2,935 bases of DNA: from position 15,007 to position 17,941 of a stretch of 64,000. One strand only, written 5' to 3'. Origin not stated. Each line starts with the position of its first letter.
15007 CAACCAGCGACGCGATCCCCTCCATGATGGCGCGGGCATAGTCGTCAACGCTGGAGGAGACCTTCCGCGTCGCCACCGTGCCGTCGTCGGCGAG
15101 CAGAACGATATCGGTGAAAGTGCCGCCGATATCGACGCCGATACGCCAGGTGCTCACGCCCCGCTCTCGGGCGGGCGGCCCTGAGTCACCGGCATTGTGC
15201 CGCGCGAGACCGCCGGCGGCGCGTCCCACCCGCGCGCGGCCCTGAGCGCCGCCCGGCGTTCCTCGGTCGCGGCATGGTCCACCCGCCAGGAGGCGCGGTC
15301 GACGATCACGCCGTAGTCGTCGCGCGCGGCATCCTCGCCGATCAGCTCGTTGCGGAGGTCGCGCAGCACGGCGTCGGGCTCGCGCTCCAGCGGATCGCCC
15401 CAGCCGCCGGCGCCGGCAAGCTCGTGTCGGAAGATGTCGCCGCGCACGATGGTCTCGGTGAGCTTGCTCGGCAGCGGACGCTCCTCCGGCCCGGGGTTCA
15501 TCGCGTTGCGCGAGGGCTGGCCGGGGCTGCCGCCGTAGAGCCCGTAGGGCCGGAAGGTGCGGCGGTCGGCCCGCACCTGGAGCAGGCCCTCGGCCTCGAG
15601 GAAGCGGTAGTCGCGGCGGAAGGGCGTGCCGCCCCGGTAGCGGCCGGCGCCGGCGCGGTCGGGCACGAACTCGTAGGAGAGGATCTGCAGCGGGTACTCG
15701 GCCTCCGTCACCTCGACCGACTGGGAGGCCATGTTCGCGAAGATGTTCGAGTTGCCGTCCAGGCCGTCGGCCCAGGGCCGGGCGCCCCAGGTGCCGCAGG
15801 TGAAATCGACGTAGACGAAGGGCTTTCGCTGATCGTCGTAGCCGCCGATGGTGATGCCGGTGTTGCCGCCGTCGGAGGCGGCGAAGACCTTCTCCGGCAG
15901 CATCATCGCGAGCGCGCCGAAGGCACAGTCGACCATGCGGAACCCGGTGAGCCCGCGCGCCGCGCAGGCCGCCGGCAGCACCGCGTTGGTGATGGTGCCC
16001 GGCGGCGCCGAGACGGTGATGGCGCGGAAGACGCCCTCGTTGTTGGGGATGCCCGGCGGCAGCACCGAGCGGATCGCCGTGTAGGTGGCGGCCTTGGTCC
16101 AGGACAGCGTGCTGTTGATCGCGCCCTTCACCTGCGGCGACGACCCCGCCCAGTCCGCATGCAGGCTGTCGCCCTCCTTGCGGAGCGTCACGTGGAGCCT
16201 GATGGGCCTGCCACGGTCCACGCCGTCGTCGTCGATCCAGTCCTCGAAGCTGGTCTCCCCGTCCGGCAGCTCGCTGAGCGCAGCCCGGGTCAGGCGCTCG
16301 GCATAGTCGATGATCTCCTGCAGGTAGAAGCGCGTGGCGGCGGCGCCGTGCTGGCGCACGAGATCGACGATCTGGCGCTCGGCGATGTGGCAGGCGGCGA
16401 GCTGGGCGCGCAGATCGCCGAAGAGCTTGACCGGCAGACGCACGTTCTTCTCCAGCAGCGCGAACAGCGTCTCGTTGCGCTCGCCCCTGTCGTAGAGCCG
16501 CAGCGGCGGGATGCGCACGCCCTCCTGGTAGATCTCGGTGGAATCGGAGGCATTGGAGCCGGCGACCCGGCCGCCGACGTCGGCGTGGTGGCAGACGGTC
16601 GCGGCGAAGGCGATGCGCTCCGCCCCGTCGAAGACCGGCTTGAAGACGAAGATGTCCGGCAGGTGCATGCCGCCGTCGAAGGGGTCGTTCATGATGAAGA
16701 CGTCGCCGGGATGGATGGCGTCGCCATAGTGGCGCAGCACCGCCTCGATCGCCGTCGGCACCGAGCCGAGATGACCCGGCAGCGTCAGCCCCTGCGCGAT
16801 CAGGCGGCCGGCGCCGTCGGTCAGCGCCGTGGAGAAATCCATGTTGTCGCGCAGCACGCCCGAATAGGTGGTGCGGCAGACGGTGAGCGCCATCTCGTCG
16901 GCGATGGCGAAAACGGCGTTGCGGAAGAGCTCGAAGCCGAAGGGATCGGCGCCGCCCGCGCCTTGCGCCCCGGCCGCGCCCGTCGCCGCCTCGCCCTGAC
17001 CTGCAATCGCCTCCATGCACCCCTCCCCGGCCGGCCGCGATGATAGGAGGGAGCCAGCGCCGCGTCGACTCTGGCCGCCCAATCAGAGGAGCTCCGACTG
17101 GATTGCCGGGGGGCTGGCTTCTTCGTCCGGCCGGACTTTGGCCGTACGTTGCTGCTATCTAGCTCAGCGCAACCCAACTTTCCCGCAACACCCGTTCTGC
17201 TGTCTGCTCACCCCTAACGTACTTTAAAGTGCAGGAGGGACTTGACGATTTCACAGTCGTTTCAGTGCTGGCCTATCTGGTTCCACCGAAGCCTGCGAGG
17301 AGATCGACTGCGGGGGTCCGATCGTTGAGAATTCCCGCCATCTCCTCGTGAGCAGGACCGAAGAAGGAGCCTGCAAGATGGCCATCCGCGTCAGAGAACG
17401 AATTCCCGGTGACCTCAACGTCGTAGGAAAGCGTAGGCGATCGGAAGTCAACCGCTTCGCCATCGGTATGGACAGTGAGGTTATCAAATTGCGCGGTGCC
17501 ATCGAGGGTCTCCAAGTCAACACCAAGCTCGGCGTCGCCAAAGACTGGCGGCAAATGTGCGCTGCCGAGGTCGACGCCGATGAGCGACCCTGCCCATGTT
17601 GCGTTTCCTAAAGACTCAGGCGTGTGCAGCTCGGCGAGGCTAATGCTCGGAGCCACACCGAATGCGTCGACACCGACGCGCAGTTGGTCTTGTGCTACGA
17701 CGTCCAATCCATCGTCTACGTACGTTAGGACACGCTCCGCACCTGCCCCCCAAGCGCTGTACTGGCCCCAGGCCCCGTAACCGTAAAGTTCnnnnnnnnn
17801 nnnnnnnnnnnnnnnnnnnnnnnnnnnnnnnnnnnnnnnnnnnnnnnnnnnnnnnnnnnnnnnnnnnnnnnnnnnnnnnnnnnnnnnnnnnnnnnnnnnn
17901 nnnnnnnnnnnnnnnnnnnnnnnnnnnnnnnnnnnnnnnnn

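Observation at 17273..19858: Orphan chimeric lipoprotein: Gly-tethered lipobox, four Cys-repeat modules, metzincin-like protease and a TbpB/fHbp-type C-terminal barrel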

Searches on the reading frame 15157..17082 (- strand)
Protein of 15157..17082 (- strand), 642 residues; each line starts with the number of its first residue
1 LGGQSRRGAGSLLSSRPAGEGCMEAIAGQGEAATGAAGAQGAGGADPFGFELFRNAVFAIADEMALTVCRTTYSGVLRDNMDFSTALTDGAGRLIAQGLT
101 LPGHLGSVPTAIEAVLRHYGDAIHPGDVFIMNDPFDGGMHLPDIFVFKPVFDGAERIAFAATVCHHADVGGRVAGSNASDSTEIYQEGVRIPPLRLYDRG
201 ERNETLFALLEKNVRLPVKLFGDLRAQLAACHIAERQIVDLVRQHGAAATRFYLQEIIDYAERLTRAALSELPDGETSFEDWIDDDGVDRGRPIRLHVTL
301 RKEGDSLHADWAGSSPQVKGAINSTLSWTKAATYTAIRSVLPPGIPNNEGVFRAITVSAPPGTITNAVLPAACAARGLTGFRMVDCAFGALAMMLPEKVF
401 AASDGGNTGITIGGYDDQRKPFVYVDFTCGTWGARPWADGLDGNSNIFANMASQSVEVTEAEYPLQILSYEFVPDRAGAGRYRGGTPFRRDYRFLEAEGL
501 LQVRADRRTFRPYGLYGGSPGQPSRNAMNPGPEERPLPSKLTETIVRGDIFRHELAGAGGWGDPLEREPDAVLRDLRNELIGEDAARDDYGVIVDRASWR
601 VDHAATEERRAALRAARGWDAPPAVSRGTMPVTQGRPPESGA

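Call 73: search_protein_families(library=pfam, proteins=[window:15157-17082:-], max_evalue=0.001)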
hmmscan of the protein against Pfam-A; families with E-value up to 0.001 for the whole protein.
window:15157-17082:- (642 aa): 1 family
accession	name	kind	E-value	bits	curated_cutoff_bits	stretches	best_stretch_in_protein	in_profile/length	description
PF02538.19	Hydantoinase_B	-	5.3e-169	563.4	26.8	1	46-564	1-519/519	Hydantoinase B/oxoprolinase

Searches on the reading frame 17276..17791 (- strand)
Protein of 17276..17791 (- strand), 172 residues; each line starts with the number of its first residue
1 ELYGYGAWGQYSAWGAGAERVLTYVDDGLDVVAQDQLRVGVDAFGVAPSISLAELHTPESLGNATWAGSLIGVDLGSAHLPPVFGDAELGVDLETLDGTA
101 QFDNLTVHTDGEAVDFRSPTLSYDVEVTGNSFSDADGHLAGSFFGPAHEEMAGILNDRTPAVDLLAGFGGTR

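Call 39: search_protein_families(library=pfam, proteins=[window:17276-17791:-], max_evalue=5)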
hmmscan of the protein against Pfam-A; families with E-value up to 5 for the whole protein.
window:17276-17791:- (172 aa): 1 family
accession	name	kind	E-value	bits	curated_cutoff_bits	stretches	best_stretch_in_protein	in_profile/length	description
PF01298.24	TbpB_B_D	-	0.00059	20.8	26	1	118-172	62-126/126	C-lobe and N-lobe beta barrels of Tf-binding protein B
